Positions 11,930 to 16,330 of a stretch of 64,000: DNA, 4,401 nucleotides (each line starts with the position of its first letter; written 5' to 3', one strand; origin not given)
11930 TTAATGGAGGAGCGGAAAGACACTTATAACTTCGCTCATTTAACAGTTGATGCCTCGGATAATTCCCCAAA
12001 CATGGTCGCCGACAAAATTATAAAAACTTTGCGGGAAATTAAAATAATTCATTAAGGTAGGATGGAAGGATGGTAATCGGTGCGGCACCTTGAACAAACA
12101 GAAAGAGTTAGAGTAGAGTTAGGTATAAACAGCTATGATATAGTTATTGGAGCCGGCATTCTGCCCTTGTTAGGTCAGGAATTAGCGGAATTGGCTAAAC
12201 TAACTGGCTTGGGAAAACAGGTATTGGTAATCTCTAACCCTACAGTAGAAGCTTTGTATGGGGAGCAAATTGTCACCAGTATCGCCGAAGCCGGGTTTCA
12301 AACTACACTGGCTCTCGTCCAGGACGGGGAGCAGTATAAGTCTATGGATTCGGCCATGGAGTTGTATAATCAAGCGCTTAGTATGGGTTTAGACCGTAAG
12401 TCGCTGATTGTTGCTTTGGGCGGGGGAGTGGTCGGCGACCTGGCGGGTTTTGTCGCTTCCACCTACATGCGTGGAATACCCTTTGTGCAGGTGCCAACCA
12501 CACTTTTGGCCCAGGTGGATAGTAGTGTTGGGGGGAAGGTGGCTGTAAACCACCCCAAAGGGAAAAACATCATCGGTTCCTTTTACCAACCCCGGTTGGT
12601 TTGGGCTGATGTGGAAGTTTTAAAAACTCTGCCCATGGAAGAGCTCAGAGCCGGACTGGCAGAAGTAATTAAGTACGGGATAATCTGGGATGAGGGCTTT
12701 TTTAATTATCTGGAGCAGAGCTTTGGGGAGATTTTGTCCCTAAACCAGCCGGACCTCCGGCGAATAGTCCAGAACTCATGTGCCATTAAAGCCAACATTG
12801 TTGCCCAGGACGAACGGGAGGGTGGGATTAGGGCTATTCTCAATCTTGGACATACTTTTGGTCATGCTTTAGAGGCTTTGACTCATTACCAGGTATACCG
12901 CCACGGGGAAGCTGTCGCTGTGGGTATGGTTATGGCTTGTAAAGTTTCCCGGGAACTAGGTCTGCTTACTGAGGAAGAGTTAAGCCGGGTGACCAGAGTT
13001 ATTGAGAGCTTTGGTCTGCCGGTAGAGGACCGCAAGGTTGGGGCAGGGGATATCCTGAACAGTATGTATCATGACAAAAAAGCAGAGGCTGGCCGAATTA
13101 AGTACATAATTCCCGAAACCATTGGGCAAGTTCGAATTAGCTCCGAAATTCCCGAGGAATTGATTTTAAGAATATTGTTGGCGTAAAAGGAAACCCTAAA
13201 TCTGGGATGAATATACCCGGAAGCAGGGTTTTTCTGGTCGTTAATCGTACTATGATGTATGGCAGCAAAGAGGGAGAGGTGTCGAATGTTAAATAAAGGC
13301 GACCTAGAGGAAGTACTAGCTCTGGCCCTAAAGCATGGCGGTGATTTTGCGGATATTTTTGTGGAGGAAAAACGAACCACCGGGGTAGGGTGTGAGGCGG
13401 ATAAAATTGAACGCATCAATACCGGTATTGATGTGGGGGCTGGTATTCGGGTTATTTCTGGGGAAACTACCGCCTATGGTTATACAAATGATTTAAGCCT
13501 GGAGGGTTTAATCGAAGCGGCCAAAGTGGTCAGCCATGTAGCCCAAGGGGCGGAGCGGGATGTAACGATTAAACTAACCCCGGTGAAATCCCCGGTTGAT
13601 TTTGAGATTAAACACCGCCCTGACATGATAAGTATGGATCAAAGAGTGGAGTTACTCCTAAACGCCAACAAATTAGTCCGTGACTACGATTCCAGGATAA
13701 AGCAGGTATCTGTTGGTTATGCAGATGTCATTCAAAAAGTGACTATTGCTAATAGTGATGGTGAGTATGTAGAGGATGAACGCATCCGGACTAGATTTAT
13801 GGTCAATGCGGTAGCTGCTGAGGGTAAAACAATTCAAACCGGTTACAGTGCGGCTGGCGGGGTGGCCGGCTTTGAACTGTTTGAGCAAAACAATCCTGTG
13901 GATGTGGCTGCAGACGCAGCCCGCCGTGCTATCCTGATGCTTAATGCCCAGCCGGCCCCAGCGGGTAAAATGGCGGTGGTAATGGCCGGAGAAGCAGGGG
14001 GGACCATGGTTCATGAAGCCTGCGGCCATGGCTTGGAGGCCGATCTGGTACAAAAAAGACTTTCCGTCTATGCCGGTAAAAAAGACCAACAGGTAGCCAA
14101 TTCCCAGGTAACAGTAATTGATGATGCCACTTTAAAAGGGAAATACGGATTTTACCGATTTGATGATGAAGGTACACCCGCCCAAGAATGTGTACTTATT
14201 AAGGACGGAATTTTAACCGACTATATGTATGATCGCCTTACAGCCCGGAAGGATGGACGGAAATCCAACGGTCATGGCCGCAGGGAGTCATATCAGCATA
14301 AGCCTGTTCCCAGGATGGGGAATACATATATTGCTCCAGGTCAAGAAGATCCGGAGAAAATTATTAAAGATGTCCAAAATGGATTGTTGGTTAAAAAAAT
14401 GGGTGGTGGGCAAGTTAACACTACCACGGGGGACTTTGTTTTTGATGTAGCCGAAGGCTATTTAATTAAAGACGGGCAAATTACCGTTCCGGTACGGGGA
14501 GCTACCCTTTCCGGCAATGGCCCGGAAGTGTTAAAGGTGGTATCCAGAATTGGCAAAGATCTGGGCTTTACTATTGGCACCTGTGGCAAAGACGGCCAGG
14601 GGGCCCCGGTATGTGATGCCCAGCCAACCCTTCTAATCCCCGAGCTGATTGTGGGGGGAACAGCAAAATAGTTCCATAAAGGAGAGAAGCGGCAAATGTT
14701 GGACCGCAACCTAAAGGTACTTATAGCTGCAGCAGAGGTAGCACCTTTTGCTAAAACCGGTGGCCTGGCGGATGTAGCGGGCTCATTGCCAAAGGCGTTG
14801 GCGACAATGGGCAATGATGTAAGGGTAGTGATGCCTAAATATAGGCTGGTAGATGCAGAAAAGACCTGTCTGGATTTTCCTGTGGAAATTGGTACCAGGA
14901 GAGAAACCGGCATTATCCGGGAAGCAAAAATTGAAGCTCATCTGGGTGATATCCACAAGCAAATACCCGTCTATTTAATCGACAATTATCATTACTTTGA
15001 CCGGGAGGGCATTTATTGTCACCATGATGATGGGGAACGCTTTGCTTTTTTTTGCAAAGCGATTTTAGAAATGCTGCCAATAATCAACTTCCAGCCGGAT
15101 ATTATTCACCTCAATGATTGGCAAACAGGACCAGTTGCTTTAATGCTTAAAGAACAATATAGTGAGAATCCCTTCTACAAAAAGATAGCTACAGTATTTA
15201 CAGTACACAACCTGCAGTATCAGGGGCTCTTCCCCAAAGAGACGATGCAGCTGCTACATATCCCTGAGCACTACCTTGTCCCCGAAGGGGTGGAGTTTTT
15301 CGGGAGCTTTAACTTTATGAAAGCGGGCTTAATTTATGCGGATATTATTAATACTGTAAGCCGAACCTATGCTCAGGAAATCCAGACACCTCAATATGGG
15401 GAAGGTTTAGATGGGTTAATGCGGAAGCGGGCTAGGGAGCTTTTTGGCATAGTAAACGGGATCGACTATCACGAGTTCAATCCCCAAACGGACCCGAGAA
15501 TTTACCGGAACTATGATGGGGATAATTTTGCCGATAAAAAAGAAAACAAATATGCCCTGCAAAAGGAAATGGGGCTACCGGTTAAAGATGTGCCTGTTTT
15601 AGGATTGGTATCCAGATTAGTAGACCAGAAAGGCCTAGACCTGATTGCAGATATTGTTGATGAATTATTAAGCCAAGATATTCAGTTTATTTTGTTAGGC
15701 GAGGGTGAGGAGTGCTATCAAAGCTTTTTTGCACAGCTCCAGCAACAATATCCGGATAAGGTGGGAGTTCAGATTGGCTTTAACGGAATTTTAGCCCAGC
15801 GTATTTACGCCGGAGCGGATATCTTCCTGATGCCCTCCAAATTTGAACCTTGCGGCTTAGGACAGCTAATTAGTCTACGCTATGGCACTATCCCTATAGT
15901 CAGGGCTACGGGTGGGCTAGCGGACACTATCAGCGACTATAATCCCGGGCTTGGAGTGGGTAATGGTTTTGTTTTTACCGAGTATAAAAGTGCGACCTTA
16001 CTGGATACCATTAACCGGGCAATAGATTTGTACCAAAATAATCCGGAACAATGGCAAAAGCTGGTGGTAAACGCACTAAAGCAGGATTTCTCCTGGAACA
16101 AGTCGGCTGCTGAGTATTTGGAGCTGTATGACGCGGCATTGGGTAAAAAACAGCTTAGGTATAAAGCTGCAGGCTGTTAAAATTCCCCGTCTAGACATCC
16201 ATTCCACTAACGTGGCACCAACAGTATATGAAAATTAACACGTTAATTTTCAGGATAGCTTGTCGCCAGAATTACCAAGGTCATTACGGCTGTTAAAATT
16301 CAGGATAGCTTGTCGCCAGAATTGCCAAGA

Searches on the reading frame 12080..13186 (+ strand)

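Call 25: search_protein_families(library=ncbifam, max_evalue=1e-25, proteins=[window:12080-13186:+])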
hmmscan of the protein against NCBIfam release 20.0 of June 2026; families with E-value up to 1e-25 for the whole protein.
window:12080-13186:+ (368 aa): 5 families
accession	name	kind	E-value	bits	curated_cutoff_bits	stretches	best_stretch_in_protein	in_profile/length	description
TIGR01357.1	aroB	equivalog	4.6e-123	410.8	305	1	19-364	1-341/344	3-dehydroquinate synthase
TIGR04425.1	P_lya_rel_AroB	hypoth_equivalog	1.4e-74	251.2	400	1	48-360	28-335/348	AroB-related putative sugar phosphate phospholyase (cyclizing)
NF010627.0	PRK14021.1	equivalog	8.6e-69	232.3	565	1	14-352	184-523/542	bifunctional shikimate kinase/3-dehydroquinate synthase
NF004852.0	PRK06203.1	equivalog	6.9e-60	203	333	1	75-350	89-372/407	3-dehydroquinate synthase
NF010556.0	PRK13951.1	equivalog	2e-48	165.5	560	1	49-353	189-479/492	bifunctional shikimate kinase AroK/3-dehydroquinate synthase AroB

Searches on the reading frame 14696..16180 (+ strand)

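Call 25: search_protein_families(library=ncbifam, max_evalue=1e-25, proteins=[window:14696-16180:+])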
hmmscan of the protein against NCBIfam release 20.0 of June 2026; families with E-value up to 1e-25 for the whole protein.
window:14696-16180:+ (494 aa): 12 families
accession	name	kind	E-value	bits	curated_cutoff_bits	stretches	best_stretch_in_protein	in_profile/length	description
NF001898.0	PRK00654.1-1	equivalog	9.5e-186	618.1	603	1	6-480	1-474/477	glycogen synthase GlgA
TIGR02095.1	glgA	subfamily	6.7e-176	585.6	328.45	1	7-480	2-476/477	glycogen/starch synthase, ADP-glucose type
NF001903.0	PRK00654.2-2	equivalog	7.6e-162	539.3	616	1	6-483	1-480/482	glycogen synthase GlgA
NF001899.0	PRK00654.1-2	equivalog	6.4e-145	483.2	459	1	7-480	2-474/478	glycogen synthase GlgA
NF001900.0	PRK00654.1-3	equivalog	4.5e-138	460.7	509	1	7-488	2-461/481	glycogen synthase GlgA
NF001905.0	PRK00654.2-4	subfamily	1.7e-126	422.7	560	1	7-480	2-485/489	glycogen synthase GlgA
NF010699.0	PRK14099.1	equivalog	3.2e-123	411.7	762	1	5-480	3-478/485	glycogen synthase GlgA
NF001906.0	PRK00654.2-5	equivalog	1.8e-121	406.5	870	1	2-482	2-484/485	glycogen synthase GlgA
NF001901.0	PRK00654.1-5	equivalog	3.6e-118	395.2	649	1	6-486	24-496/502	glycogen synthase GlgA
NF010698.0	PRK14098.1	equivalog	1.8e-106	356.7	754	1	1-483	1-488/489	starch synthase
NF001902.0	PRK00654.2-1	equivalog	1.2e-99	334.2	845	1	10-480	5-488/492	glycogen synthase GlgA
NF001904.0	PRK00654.2-3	equivalog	1.8e-76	257.8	577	1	7-480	2-473/475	glycogen synthase GlgA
